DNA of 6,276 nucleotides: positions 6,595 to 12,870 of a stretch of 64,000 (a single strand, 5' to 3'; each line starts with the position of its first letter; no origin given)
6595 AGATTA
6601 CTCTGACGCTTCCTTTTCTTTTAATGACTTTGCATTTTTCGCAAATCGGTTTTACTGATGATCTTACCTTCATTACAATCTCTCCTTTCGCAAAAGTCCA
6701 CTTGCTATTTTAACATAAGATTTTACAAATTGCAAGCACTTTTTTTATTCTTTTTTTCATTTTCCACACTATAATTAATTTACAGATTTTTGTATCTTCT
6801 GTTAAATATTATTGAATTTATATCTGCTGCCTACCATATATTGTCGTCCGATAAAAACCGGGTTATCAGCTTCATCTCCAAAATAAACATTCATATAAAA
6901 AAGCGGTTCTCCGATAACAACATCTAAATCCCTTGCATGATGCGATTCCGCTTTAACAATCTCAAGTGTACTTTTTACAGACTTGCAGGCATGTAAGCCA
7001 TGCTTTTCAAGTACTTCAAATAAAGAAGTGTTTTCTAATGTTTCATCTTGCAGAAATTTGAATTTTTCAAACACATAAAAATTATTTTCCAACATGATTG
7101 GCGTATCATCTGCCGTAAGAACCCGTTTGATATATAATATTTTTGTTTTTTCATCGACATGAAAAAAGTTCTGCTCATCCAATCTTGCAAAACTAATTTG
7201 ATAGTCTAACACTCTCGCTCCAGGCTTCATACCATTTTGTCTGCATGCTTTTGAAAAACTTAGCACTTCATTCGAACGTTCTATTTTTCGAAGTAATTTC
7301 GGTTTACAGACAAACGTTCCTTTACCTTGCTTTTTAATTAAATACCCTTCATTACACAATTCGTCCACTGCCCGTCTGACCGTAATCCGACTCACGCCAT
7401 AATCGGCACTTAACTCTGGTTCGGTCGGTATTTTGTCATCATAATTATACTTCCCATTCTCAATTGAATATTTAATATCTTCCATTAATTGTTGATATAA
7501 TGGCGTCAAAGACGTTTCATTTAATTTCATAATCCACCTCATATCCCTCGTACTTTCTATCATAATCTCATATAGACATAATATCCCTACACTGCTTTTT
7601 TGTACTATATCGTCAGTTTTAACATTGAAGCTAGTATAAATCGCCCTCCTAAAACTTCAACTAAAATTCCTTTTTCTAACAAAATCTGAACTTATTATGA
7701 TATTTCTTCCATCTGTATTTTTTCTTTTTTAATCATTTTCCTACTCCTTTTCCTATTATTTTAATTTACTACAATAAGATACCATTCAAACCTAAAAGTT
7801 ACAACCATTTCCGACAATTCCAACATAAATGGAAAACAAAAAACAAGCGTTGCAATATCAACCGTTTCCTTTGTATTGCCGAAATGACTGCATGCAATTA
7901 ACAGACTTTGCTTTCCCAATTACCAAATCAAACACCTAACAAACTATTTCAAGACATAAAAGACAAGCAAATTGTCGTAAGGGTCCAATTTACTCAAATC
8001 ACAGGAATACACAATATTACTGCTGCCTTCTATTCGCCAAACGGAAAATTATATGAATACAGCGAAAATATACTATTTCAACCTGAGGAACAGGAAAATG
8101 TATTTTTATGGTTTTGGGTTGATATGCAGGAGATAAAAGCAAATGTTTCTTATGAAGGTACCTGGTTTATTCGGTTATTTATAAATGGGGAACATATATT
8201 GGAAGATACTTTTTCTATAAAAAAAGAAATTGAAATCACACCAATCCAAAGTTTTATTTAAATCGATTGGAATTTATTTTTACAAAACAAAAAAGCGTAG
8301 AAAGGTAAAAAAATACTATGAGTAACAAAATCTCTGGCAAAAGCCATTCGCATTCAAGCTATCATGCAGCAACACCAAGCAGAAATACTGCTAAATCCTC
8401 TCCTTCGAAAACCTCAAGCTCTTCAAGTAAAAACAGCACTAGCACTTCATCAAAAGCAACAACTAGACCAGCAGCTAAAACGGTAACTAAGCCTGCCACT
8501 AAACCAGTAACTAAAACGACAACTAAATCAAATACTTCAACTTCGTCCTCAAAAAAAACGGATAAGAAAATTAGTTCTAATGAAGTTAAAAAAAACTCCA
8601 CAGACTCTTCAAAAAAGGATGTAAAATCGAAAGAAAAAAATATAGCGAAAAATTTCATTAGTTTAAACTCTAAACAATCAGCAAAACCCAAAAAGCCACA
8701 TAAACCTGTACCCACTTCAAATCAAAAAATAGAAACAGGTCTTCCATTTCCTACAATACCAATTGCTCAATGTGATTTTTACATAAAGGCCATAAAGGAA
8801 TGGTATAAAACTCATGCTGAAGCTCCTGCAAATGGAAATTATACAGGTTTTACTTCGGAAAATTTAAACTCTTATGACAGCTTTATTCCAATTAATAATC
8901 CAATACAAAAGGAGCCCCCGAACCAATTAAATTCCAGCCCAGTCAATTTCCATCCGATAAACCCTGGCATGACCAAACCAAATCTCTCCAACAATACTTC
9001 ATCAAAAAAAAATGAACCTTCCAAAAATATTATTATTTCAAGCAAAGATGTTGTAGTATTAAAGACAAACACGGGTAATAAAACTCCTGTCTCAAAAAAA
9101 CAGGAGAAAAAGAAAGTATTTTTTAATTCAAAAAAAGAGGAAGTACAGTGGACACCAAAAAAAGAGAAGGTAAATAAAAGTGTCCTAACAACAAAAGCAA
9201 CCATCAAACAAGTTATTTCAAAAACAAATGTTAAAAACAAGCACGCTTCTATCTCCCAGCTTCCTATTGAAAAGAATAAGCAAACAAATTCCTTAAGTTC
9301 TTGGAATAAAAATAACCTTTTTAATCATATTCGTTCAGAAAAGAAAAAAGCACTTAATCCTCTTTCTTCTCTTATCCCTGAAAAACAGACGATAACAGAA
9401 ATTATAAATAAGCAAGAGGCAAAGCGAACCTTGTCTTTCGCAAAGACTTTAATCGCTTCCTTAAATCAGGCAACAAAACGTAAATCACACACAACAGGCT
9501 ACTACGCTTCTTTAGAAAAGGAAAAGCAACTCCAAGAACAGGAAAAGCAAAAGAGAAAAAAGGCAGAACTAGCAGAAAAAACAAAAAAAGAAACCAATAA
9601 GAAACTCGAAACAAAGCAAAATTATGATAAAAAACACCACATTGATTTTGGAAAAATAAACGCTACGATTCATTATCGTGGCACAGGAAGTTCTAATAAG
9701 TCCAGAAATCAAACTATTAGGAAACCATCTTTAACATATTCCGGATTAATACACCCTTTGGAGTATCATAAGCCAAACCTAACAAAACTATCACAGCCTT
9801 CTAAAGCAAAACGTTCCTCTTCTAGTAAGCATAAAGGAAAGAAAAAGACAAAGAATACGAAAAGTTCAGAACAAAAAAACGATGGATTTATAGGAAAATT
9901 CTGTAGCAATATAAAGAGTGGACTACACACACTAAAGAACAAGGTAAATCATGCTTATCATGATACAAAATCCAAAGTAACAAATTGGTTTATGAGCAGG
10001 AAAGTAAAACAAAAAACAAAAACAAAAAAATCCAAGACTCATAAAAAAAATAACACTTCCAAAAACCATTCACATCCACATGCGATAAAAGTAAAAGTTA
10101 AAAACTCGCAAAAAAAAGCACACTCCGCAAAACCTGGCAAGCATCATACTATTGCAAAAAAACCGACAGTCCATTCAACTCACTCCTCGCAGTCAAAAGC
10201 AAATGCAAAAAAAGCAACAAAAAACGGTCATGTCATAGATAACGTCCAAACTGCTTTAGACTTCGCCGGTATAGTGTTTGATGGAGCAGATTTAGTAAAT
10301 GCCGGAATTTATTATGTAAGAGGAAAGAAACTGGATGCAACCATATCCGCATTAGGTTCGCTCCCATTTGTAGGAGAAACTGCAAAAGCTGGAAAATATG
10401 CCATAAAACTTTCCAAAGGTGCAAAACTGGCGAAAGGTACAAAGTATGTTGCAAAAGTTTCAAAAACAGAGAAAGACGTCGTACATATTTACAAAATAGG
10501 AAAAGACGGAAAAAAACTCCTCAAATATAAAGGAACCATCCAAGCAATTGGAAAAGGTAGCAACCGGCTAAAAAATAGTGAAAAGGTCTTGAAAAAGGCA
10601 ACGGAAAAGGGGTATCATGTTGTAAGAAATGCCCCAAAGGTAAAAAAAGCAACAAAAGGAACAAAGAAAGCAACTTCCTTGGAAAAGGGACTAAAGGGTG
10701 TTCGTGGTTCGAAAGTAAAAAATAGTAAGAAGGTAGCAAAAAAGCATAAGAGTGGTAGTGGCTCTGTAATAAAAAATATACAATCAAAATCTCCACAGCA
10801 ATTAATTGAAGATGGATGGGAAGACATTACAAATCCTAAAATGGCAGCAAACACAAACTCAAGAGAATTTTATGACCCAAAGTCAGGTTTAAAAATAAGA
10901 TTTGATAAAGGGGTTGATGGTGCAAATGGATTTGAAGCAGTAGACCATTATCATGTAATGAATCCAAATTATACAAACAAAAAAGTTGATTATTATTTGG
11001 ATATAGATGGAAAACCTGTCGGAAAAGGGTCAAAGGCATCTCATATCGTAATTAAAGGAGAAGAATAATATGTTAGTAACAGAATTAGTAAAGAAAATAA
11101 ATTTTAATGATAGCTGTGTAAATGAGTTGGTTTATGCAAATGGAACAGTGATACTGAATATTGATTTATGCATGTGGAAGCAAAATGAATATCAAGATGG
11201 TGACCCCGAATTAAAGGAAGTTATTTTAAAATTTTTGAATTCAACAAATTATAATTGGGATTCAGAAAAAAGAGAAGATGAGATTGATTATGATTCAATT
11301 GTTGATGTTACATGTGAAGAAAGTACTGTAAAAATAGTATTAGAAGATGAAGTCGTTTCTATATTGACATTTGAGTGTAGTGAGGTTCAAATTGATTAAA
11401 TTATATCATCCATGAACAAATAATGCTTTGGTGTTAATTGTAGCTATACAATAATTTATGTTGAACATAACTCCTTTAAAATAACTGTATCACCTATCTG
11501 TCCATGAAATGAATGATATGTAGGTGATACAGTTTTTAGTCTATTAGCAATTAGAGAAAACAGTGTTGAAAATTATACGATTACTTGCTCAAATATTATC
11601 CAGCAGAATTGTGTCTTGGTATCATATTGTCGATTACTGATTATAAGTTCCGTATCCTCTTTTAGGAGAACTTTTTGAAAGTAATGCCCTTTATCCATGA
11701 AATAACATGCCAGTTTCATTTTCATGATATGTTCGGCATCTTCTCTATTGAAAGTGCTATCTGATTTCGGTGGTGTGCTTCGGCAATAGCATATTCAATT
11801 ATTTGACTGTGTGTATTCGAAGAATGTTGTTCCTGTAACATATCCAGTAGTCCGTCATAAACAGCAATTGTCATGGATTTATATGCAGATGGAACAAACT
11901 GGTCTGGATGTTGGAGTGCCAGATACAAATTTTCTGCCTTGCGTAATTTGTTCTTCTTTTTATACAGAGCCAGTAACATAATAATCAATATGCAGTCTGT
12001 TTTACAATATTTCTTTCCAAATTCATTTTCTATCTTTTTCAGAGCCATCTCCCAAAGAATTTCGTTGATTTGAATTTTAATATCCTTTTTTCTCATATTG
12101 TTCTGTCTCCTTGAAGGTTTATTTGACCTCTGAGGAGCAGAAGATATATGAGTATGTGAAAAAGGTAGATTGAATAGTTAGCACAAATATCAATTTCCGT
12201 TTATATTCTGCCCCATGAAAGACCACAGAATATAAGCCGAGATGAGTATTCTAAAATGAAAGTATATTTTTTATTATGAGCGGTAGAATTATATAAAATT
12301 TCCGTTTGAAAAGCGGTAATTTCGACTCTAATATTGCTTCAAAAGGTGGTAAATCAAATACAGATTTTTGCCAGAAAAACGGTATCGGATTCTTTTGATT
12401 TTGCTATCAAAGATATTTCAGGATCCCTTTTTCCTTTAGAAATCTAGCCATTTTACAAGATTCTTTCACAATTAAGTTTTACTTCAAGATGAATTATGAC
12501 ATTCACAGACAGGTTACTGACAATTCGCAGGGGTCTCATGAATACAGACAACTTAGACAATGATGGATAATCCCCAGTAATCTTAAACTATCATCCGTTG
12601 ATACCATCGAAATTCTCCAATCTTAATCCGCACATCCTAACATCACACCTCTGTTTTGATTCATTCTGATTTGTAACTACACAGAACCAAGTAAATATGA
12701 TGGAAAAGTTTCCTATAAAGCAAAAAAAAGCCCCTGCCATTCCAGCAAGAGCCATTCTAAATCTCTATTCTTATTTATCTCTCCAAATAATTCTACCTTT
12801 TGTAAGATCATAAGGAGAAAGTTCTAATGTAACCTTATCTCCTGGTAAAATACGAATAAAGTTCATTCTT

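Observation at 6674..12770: ~6.1 kb AT-rich accessory insertion splits infA and rpmJ in the ribosomal protein cluster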

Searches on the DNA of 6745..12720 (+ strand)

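Call 60: search_dna_similar(query=window:6745-12720:+, collection=plasmids, mode=distant, max_rows=8)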
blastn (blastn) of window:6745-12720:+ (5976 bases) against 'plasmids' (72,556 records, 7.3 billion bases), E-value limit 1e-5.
Records with a match: 1; places in all: 1; records where one place covers at least 80% of the query: 0.
Best place of each record, by identity: 80-90% 1.
By first word of the organism name: Agathobacter 1.
By predicted mobility (MOB-suite, as given by PLSDB): non-mobilizable 1.
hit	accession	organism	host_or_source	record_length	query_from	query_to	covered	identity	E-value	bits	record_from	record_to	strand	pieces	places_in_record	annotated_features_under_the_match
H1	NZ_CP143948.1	Agathobacter rectalis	Homo sapiens,cell culture,fecal sample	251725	5707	5847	2%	87.2%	2e-38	170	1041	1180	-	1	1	none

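Call 61: search_dna_similar(query=window:6745-12720:+, collection=phages, mode=distant, max_rows=8)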
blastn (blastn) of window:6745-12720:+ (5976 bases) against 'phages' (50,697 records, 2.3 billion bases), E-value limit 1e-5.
No match.

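Call 63: get_annotated_region(hit=H1, flank=4000)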
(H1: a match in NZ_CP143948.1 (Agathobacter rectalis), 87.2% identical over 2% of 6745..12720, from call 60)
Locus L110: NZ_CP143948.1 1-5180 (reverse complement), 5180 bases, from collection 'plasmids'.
description: Agathobacter rectalis strain DFI.5.28 plasmid unnamed1, complete sequence
organism: Agathobacter rectalis (NCBI taxid 39491)
taxonomy: Bacteria; Bacillota; Clostridia; Lachnospirales; Lachnospiraceae; Agathobacter; Agathobacter rectalis
host: -; source: Homo sapiens,cell culture,fecal sample; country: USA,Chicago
typing (MOB-suite, as given by PLSDB): non-mobilizable
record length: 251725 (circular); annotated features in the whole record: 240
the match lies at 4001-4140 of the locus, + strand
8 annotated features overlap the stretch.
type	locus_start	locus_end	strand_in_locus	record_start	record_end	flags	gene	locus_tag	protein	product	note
CDS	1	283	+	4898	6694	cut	-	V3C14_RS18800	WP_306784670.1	glycohydrolase toxin TNT-related protein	-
CDS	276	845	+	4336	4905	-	-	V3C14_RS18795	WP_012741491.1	hypothetical protein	-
CDS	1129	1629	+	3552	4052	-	-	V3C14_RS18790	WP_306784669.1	hypothetical protein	-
CDS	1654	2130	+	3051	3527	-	-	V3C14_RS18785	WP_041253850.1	hypothetical protein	-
CDS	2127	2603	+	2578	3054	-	-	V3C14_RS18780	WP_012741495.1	hypothetical protein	-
CDS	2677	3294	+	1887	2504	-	-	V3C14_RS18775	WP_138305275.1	hypothetical protein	-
CDS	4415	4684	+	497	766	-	-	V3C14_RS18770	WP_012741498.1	hypothetical protein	-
CDS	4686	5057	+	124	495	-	-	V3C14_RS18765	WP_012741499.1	hypothetical protein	-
